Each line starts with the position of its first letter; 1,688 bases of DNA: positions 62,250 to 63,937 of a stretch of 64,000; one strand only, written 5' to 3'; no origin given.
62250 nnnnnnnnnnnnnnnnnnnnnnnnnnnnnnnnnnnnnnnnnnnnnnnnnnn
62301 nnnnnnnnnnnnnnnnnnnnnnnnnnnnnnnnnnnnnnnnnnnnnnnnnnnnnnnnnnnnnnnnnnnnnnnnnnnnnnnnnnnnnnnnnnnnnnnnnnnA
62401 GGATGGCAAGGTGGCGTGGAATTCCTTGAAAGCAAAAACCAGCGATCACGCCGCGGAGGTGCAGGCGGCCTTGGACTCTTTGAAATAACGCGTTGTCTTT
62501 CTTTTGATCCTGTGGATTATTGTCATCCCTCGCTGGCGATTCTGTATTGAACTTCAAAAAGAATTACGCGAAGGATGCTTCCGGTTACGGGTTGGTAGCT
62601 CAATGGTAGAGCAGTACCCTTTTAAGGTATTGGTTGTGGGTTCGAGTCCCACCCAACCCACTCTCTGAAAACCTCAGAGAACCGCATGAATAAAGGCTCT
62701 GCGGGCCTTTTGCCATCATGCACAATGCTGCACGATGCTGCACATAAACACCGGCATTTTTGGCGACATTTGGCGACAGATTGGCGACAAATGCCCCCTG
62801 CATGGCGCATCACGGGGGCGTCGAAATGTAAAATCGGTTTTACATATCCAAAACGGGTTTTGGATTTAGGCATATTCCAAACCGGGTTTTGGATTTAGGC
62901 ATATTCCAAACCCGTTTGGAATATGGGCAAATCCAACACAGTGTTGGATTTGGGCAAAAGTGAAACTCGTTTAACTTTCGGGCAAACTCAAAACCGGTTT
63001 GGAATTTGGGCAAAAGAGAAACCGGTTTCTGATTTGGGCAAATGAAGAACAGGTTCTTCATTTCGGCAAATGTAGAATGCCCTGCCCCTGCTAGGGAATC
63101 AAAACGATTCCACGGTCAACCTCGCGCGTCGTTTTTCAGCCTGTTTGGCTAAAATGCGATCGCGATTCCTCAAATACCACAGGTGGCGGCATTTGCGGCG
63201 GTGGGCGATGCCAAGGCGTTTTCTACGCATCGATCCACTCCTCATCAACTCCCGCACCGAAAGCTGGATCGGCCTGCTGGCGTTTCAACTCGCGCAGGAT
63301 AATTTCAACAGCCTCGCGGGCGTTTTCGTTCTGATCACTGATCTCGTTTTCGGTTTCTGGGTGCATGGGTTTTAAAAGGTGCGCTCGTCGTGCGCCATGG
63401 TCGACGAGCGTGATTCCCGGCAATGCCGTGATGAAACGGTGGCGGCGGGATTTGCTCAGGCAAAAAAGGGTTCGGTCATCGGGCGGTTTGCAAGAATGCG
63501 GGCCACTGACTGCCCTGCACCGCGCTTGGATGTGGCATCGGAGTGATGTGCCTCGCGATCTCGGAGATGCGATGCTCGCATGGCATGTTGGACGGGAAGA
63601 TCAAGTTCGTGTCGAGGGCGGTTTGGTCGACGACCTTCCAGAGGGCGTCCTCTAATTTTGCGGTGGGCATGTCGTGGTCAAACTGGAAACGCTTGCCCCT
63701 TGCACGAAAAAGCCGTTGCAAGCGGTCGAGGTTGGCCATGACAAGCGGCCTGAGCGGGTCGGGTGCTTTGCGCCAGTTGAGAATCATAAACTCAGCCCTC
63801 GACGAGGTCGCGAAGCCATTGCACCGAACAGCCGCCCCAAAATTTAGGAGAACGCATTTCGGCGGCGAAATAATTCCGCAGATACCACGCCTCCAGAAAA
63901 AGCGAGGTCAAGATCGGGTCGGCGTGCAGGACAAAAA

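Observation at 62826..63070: Tandem array of palindromes whose two arms change together, each followed by a conserved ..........-type linker, just downstream of tRNA-Lys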

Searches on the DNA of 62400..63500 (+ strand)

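Call 7: search_rna_families(source=window, start=62400, end=63500, threshold=evalue, max_evalue=10)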
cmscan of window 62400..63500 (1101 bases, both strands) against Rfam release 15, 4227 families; matches with E-value up to 10: 16.
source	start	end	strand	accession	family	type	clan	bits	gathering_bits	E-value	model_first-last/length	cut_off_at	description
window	62589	62660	+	RF00005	tRNA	Gene; tRNA;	CL00001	77.6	29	4.4e-17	1-71/71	no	tRNA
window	62877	62947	-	RF03722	MIR4378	Gene; miRNA;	-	26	90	0.032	1-91/91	no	MIR4378 microRNA precursor family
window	62880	62942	-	RF04035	mir-7910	Gene; miRNA;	-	25.1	83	0.085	1-61/61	no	mir-7910 microRNA precursor family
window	62834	63046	+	RF03926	MIR1435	Gene; miRNA;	-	23.9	94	0.69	1-186/186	no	MIR1435 microRNA precursor family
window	62851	62974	+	RF04127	MIR8007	Gene; miRNA;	-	21.9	195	0.13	1-226/226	no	MIR8007 microRNA precursor family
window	62862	62936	+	RF02036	IMES-3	Gene;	-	21.8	55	0.13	17-87/149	no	IMES-3 RNA motif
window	62589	62661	-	RF04354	Plastid-ycf2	Cis-reg;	-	21.3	65.7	0.15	1-75/75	no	Plastid-ycf2 5UTR RNA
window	62857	62939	-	RF04213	MIR7807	Gene; miRNA;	-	21.1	90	0.21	1-134/134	no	MIR7807 microRNA precursor family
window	62858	62938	+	RF04087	MIR5565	Gene; miRNA;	-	20.4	80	0.18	1-109/109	no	MIR5565 microRNA precursor family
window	62865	62932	+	RF03246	MIR1515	Gene; miRNA;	-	19.9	140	0.39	1-137/137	no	MIR1515 microRNA precursor family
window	62857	62938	-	RF04174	MIR4208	Gene; miRNA;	-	19.4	140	4.7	1-191/191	no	MIR4208 microRNA precursor family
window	62824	62948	-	RF02384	FasX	Gene; sRNA;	-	16.7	100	4.8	1-205/205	no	FasX small RNA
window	62876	62920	+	RF03885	mir-4178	Gene; miRNA;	-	16.1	90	6.7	1-60/60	no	mir-4178 microRNA precursor family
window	62992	63029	+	RF02262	MAT2A_C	Cis-reg;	-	15.3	47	7.5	12-41/52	no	MAT2A 3'UTR stem loop C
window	63322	63472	+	RF02734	Cgb105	Gene; sRNA;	-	14.5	163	2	1-134/134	no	Corynebacterium sRNA 105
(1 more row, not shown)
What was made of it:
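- On Any Rfam RNA family: The best array hits are plant/animal miRNA precursor models at 16-26 bits against thresholds of 80-195 bits (call 7).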

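Call 99: build_rna_model(alignment_id=A6, structure=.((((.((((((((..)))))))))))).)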
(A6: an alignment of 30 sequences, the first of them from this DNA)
Model R1 built from alignment A6 (30 sequences, 29 columns); structure: as given.
model positions 26; base pairs 12; branch points 0; effective number of sequences 30; information 1.09 bits per position. Calibrated on 0.2 Mb of random sequence (short: E-values are rough).
structure used (alignment columns):
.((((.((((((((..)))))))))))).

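Call 100: search_with_rna_model(model_id=R1, sources=[window, L003, L006, L007, L009, L251, L252, L253, L254, L255, L256, L361, L363, L364], max_evalue=1)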
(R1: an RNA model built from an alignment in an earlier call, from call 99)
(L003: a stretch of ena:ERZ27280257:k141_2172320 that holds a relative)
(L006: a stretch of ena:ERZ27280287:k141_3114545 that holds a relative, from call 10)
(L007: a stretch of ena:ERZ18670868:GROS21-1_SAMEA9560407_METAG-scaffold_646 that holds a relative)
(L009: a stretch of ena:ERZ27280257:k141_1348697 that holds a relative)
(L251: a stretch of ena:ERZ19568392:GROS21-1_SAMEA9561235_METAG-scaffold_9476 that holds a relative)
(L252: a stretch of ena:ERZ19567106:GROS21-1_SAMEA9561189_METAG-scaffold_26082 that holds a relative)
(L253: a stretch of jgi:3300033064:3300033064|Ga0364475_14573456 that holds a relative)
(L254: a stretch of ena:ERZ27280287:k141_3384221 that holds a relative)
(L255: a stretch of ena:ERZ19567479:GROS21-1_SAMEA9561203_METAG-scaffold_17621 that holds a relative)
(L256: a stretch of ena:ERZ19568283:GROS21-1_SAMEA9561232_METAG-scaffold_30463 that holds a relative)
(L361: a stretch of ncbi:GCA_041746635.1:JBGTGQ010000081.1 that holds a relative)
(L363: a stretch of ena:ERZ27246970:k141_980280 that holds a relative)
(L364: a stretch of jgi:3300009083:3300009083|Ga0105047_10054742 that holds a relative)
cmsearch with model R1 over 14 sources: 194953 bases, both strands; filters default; matches with E-value up to 1: 70.
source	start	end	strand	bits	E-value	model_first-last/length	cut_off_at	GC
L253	8064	8089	+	37.1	1e-07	1-26/26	no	0.35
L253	7988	8013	-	36.1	2.1e-07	1-26/26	no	0.38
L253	7988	8013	+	36.1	2.1e-07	1-26/26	no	0.38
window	63039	63064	+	35.7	3e-07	1-26/26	no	0.35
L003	8420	8445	+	35.7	3e-07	1-26/26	no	0.35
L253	5802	5827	+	35.2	4e-07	1-26/26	no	0.35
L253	8064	8089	-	35.1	4.4e-07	1-26/26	no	0.35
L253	5802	5827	-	35.1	4.5e-07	1-26/26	no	0.35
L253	5746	5771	-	34.6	6.5e-07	1-26/26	no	0.42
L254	263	288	+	34.4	7.2e-07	1-26/26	no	0.38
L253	8016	8041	-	34.1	9.2e-07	1-26/26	no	0.38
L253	7903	7928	-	33.6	1.4e-06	1-26/26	no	0.35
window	62843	62868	+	33.2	1.7e-06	1-26/26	no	0.35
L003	8224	8249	+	33.2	1.7e-06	1-26/26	no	0.35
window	62823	62848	-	33.2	1.7e-06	1-26/26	no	0.27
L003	8204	8229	-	33.2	1.7e-06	1-26/26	no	0.27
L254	235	260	+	33.1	1.9e-06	1-26/26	no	0.42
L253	7931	7956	+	32.8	2.3e-06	1-26/26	no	0.35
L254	291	316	+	32.8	2.4e-06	1-26/26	no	0.54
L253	5774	5799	+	32.6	2.7e-06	1-26/26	no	0.46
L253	5746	5771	+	32.6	2.8e-06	1-26/26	no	0.42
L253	7931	7956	-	32.5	2.8e-06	1-26/26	no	0.35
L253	5830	5855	+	32.3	3.5e-06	1-26/26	no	0.38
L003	8420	8445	-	32.2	3.6e-06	1-26/26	no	0.35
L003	8468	8493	+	31.9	4.5e-06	1-26/26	no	0.38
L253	7903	7928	+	31.9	4.7e-06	1-26/26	no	0.35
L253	5888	5913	+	31.6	5.6e-06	1-26/26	no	0.5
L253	5774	5799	-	31.6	5.6e-06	1-26/26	no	0.46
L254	207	232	-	31.6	5.6e-06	1-26/26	no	0.35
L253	8016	8041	+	31.6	5.7e-06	1-26/26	no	0.38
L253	7960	7985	-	31.2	7.8e-06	1-26/26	no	0.38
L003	8364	8389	-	30.7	1.1e-05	1-26/26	no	0.38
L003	8281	8306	-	30.6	1.2e-05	1-26/26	no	0.38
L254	207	232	+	30.4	1.4e-05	1-26/26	no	0.35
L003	8364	8389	+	30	1.8e-05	1-26/26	no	0.38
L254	235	260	-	29.9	1.9e-05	1-26/26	no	0.42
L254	291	316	-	29.5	2.5e-05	1-26/26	no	0.54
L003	8281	8306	+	29.4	2.7e-05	1-26/26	no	0.38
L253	8092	8117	-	29.2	3.2e-05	1-26/26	no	0.42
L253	8092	8117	+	28.9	3.9e-05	1-26/26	no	0.42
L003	8309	8333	-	28.7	4.6e-05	1-26/26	no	0.4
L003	8309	8333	+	28.7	4.7e-05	1-26/26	no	0.4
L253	5888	5913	-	28.5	5.2e-05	1-26/26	no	0.5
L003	8392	8417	+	28.1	7.3e-05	1-26/26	no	0.38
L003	8468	8493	-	28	7.4e-05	1-26/26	no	0.38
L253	7960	7985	+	27.9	8.5e-05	1-26/26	no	0.38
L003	8336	8361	+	26.4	0.00025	1-26/26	no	0.35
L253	5859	5884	+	26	0.00033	1-26/26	no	0.5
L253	5830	5855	-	25.7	0.00041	1-26/26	no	0.38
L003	8392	8417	-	25.4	0.00049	1-26/26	no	0.38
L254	263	288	-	25.2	0.00058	1-26/26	no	0.38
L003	8252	8278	+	25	0.00066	1-26/26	no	0.37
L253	5859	5884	-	20.1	0.023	1-26/26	no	0.5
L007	8944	8970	-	19.9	0.027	1-26/26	no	0.3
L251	287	313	-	19.9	0.027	1-26/26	no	0.3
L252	2140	2166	-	19.9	0.027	1-26/26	no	0.3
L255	4554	4580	-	19.9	0.027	1-26/26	no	0.3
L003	8336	8361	-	18.9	0.056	1-26/26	no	0.35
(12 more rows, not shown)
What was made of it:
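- On REP/BIME: The search covered 195 kb, including 62.6 kb of host DNA in the window and the host flanks of L361 and L363 (call 100).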

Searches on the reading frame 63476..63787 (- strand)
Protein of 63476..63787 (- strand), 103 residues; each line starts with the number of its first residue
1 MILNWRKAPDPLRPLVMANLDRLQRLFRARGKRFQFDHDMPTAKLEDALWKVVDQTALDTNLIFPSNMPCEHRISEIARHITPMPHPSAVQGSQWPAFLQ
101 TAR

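Call 10: find_encoding_contigs(protein=window:63476-63787:-, flank=10000, max_places=10)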
Protein window:63476-63787:- (103 aa): 2 contigs read that carry it; 2 places shown.
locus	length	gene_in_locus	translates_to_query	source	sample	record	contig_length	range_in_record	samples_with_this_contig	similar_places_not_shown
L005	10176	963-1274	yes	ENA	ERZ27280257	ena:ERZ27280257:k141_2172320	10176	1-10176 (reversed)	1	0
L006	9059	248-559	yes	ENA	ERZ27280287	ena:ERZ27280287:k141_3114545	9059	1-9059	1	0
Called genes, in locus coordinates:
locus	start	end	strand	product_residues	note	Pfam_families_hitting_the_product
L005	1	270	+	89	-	?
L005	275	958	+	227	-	-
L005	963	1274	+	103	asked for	-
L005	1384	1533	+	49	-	-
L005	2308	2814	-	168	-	PF00578:AhpC-TSA, PF08534:Redoxin, PF13911:AhpC-TSA_2 (weak)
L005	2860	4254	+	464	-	PF14559:TPR_19 (faint), PF13432:TPR_16 (weak)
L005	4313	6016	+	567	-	PF00920:ILVD_EDD_N, PF24877:ILV_EDD_C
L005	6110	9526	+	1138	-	PF00668:Condensation (weak), PF00501:AMP-binding, PF00975:Thioesterase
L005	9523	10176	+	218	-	?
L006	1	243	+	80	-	?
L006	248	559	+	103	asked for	-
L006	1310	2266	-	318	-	PF00490:ALAD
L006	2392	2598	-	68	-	-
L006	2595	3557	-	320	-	PF00941:FAD_binding_5, PF03450:CO_deh_flav_C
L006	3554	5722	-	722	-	PF01315:Ald_Xan_dh_C, PF02738:MoCoBD_1, PF20256:MoCoBD_2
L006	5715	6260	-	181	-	PF00111:Fer2 (weak), PF01799:Fer2_2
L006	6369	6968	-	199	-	-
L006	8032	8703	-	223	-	-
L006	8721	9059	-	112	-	?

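Call 18: search_protein_families(library=phrogs, proteins=[L006:8721-9023:-], max_evalue=0.1)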
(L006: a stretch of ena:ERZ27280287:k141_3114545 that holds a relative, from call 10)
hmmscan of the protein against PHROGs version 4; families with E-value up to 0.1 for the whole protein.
L006:8721-9023:- (100 aa): 0 families

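Call 19: search_protein_families(library=pfam, proteins=[L006:8721-9023:-], max_evalue=0.1)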
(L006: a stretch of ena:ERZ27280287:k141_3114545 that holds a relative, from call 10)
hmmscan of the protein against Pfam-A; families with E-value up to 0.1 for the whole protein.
L006:8721-9023:- (100 aa): 0 families
